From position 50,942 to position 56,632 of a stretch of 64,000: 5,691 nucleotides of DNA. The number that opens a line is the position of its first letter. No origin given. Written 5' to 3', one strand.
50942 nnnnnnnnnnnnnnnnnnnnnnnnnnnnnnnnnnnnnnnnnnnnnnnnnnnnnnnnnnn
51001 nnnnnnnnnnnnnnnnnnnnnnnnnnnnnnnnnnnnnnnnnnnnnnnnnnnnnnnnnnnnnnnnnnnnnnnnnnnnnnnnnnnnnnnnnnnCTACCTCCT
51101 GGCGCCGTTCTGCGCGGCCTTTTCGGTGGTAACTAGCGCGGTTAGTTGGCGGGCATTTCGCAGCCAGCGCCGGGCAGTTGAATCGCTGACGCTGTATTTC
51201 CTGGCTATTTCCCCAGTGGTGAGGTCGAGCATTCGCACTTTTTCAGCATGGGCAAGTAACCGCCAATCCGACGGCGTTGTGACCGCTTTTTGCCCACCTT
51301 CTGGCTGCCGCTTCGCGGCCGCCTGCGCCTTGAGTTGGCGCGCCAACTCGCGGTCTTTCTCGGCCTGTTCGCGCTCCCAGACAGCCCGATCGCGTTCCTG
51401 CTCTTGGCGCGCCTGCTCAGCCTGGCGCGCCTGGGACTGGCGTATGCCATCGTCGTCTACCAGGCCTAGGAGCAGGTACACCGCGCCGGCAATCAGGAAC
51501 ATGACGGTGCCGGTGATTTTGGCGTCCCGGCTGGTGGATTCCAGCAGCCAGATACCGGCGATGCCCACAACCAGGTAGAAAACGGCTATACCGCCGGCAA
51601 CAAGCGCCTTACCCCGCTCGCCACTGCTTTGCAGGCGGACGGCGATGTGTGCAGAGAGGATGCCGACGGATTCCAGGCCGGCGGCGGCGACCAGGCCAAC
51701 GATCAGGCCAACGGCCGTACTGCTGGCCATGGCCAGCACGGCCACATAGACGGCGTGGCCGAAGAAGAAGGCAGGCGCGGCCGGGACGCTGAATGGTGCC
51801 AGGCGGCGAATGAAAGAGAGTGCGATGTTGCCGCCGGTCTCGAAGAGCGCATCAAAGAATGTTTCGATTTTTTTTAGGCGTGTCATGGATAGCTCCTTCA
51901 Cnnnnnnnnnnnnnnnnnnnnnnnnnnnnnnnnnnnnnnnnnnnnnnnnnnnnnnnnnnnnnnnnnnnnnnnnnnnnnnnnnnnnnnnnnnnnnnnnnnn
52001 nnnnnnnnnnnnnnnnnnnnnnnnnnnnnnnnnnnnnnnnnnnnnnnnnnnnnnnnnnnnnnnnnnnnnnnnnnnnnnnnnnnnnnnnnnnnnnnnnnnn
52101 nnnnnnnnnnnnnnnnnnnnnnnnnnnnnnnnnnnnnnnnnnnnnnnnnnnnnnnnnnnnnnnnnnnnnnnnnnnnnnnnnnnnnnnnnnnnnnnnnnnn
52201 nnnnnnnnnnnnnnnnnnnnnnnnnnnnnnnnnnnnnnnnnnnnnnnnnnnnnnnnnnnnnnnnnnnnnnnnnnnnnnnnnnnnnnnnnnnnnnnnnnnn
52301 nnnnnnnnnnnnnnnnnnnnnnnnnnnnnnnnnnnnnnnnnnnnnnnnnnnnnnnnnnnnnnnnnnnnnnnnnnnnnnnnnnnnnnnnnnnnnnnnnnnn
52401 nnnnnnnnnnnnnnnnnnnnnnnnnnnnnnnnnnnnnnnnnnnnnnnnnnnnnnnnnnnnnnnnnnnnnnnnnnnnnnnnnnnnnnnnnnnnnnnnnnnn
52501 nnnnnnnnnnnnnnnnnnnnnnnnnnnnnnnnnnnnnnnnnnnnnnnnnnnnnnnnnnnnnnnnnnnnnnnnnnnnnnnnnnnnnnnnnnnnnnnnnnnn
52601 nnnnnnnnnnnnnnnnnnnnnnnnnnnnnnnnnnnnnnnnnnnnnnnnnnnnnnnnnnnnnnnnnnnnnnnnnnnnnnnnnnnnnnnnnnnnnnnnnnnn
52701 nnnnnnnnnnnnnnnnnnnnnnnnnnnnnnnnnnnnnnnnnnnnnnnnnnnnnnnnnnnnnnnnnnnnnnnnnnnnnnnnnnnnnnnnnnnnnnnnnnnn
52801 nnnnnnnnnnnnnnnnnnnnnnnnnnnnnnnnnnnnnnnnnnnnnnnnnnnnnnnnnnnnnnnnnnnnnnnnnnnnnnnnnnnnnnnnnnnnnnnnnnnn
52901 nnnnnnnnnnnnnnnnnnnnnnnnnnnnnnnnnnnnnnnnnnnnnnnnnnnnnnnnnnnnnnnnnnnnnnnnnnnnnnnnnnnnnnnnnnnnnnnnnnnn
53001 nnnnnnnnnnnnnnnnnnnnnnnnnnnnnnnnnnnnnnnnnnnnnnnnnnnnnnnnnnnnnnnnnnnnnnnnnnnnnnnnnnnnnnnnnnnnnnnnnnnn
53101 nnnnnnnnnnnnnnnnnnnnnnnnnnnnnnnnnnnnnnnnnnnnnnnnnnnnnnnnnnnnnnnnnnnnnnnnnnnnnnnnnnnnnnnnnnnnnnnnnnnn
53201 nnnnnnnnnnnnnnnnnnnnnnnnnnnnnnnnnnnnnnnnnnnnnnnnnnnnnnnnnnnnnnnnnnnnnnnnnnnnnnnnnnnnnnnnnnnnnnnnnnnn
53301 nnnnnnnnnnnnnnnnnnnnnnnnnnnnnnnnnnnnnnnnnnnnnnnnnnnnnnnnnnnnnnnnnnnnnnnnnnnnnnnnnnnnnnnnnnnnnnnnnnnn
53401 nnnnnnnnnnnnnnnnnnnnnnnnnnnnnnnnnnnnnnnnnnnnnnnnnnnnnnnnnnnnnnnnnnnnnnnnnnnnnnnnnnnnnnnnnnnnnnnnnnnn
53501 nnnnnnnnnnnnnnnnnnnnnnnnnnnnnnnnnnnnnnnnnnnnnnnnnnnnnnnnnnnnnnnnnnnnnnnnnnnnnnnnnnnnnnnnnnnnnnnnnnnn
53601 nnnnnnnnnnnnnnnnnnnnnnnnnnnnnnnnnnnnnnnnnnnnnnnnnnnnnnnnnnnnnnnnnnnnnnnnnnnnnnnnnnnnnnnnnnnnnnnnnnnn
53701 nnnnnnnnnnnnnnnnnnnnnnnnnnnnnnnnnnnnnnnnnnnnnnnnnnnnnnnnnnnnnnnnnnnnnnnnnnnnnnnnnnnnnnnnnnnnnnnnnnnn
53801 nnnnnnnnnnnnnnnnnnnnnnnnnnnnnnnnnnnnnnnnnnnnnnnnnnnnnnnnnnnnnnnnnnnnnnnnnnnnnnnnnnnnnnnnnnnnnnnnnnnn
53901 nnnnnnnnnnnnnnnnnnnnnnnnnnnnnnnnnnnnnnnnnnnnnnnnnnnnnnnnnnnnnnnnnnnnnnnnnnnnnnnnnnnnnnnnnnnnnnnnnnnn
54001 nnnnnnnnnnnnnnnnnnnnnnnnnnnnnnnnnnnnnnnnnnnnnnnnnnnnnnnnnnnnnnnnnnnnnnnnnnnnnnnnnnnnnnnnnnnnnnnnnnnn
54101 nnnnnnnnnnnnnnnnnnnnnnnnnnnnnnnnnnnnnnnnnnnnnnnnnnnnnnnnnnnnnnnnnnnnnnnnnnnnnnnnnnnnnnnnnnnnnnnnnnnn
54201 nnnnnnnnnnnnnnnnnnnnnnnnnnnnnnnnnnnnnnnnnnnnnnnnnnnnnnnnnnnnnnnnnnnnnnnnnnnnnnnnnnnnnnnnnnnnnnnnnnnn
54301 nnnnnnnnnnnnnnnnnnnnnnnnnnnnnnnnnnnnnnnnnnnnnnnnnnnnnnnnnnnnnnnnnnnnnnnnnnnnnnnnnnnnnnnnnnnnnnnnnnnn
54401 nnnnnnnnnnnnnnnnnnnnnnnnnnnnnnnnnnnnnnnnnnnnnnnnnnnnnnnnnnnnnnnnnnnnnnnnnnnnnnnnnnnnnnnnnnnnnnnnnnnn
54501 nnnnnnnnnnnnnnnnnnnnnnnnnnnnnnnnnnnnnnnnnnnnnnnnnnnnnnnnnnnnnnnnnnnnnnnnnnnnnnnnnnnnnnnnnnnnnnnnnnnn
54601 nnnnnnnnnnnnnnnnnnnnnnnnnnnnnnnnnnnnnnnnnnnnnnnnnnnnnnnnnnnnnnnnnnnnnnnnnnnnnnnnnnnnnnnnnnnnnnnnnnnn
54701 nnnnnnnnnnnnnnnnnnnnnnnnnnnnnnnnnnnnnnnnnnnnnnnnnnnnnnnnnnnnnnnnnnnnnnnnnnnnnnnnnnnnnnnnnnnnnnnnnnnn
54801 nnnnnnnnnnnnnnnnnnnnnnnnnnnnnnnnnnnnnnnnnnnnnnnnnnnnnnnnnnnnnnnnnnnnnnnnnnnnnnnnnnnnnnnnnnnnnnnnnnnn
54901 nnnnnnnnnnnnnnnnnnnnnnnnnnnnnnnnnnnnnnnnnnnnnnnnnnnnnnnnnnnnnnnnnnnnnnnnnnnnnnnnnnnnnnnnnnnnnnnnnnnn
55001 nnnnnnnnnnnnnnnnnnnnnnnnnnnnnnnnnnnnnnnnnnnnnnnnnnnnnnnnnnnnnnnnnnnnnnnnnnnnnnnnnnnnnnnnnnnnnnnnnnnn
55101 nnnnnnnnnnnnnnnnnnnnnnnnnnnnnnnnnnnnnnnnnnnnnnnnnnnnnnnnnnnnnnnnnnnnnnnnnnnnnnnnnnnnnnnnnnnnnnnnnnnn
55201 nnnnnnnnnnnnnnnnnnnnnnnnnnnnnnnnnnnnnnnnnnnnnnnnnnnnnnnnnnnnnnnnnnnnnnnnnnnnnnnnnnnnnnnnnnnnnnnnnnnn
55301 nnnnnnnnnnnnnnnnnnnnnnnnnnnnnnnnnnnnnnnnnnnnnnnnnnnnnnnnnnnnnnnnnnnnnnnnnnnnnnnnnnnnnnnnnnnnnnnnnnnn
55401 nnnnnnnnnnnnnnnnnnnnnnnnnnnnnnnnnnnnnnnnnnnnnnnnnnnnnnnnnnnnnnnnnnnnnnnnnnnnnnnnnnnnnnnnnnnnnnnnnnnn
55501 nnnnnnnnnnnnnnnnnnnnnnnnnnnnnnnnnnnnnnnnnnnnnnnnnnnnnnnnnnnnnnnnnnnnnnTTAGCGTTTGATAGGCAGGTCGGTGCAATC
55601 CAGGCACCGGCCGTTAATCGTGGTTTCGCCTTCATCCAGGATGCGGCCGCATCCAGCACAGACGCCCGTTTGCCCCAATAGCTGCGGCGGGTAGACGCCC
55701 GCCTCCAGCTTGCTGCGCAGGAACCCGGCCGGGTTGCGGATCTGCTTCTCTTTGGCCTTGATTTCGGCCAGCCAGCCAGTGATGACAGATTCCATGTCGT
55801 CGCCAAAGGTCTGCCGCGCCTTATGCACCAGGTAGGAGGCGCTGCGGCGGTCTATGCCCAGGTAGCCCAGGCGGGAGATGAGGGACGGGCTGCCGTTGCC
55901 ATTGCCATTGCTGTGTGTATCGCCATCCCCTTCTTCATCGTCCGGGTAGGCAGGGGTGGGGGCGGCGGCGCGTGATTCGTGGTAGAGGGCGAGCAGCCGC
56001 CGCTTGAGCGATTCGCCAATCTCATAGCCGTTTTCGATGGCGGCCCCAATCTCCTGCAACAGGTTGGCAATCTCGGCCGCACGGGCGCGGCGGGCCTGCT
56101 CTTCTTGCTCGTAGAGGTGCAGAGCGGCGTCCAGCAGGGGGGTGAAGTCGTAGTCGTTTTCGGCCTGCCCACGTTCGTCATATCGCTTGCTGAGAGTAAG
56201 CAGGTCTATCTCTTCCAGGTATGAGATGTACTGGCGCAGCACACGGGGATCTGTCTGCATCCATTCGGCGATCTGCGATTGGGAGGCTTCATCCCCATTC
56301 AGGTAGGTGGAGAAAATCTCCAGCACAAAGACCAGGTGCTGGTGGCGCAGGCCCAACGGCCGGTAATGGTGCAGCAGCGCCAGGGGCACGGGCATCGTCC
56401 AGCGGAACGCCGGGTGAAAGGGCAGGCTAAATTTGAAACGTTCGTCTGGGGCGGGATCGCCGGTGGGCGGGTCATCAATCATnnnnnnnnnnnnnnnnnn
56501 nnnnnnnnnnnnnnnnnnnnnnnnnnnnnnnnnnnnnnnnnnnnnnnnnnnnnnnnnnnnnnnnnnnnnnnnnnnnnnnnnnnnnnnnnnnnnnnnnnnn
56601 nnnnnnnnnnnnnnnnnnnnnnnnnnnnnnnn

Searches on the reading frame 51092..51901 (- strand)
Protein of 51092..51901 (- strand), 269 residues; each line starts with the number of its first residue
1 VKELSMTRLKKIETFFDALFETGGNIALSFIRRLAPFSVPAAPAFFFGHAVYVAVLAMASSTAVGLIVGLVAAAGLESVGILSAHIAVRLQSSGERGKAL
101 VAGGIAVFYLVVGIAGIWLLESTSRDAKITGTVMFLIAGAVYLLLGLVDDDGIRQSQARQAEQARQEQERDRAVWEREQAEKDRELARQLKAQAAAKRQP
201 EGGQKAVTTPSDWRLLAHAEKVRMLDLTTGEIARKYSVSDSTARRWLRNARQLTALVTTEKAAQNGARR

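Call 17: search_protein_families(library=pfam, proteins=[window:51092-51901:-], max_evalue=0.01)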
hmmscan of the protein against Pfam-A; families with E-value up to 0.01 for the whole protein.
window:51092-51901:- (269 aa): 2 families
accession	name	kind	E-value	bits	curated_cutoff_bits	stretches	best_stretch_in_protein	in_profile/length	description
PF13384.12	HTH_23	-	0.0048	17.1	24.6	1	226-250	17-41/50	Homeodomain-like domain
PF08281.18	Sigma70_r4_2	-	0.0061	16.6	25.7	0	223-252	23-52/54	Sigma-70, region 4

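Call 52: search_protein_families(library=phrogs, proteins=[window:51092-51901:-], max_evalue=0.01)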
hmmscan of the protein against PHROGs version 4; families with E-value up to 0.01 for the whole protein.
window:51092-51901:- (269 aa): 2 families
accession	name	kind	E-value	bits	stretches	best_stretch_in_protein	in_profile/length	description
phrog_30937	-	unknown function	0.00083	20.4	1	192-249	12-60/62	-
phrog_15481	-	unknown function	0.0048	17.8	0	227-245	20-38/43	-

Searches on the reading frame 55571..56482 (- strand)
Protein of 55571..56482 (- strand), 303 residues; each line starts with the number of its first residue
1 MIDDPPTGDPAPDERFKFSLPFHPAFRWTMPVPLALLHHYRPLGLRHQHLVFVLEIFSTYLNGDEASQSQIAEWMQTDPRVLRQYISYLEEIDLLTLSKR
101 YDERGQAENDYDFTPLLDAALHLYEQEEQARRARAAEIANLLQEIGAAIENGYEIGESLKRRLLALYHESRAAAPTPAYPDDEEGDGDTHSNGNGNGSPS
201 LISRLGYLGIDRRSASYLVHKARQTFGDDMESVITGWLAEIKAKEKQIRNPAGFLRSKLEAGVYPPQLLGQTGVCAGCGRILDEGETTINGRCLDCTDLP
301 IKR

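Call 12: search_protein_families(library=phrogs, proteins=[window:55571-56482:-], max_evalue=0.01)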
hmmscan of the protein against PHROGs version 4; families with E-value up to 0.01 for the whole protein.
window:55571-56482:- (303 aa): 0 families

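Call 17: search_protein_families(library=pfam, proteins=[window:55571-56482:-], max_evalue=0.01)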
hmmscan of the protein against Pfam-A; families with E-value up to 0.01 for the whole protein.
window:55571-56482:- (303 aa): 1 family
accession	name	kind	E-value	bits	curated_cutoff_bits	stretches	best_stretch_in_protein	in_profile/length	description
PF21984.2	DnaD_N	-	5.8e-08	33.3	27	1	32-129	1-99/101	DnaD N-terminal domain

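Call 52: search_protein_families(library=phrogs, proteins=[window:55571-56482:-], max_evalue=0.01)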
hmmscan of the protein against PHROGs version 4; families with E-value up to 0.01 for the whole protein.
window:55571-56482:- (303 aa): 0 families

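Call 84: search_solved_structures(query=window:55571-56482:-, max_evalue=1)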
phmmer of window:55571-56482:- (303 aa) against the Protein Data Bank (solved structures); distinct sequences matched with E-value up to 1: 4.
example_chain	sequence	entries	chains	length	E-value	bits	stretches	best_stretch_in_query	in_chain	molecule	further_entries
2vn2_A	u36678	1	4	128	1.6e-05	27.8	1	29-130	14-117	CHROMOSOME REPLICATION INITIATION PROTEIN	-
1xd7_A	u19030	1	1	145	0.049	16.4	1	47-152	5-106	ywnA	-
2v79_A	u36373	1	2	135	0.068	15.9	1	28-132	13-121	DNA REPLICATION PROTEIN DNAD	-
8ojj_A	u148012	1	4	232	0.27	13.9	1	28-133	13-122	DNA replication protein DnaD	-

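Call 107: find_homologous_proteins(query=window:55571-56482:-, max_evalue=0.00001)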
Query window:55571-56482:- (303 aa): 1 proteins with E <= 0.00001 among 5650 candidates.
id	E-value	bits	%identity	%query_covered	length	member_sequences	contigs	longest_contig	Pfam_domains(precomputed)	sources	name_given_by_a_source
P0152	1.4e-198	677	98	100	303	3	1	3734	PF21984.3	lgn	-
